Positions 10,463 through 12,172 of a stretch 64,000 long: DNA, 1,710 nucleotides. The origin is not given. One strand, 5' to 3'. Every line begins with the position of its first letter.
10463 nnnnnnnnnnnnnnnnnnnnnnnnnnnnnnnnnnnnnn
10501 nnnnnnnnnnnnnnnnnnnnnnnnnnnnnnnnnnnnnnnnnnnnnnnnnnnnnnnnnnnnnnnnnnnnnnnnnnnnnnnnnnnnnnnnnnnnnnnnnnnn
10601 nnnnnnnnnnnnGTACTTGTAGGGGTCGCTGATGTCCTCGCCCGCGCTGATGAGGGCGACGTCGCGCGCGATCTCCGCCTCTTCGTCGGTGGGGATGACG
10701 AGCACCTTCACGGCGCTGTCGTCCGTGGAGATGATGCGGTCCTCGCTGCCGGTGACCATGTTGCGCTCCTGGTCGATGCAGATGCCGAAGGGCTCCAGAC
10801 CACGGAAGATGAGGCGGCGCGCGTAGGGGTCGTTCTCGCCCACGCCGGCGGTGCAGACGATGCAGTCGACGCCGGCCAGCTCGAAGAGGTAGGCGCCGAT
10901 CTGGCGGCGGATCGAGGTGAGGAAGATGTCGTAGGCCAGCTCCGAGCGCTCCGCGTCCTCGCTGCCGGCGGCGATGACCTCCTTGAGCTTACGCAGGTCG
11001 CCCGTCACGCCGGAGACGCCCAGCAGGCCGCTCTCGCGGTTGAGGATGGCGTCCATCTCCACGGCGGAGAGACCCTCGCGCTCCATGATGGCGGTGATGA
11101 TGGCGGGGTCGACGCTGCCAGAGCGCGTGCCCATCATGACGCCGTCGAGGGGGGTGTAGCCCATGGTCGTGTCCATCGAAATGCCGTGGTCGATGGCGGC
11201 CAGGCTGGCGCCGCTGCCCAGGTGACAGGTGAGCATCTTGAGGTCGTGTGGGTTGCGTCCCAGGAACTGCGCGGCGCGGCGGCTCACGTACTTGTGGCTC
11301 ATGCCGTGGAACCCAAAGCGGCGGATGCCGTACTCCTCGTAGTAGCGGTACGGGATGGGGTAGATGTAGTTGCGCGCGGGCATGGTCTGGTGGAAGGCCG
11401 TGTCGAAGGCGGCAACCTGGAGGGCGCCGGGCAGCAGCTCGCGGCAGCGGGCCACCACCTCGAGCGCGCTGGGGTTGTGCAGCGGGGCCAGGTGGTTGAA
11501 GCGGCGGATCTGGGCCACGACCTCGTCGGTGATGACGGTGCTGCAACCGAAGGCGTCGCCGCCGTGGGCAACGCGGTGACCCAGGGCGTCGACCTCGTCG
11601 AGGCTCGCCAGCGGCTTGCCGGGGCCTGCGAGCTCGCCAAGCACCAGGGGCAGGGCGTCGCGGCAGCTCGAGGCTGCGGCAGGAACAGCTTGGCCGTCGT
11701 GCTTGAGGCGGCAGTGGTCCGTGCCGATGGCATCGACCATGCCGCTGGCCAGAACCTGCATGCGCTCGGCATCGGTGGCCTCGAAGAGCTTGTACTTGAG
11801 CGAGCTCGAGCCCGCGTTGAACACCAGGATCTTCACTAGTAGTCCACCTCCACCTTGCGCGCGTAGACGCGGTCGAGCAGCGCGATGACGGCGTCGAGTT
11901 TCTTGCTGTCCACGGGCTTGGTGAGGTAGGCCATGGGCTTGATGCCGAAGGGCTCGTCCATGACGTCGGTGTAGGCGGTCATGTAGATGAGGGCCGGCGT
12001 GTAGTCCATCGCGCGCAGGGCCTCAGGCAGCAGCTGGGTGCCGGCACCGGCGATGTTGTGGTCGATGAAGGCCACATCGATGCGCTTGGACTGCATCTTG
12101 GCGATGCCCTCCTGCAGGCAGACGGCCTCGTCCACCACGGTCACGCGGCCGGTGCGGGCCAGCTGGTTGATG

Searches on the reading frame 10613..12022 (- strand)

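Call 20: search_protein_families(library=pfam, proteins=[window:10613-12022:-], max_evalue=0.00001)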
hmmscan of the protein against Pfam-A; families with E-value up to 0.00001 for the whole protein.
window:10613-12022:- (470 aa): 1 family
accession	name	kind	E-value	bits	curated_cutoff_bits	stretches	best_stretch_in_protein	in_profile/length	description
PF00871.23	Acetate_kinase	-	3.9e-132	441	22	1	64-453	1-392/392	Acetokinase family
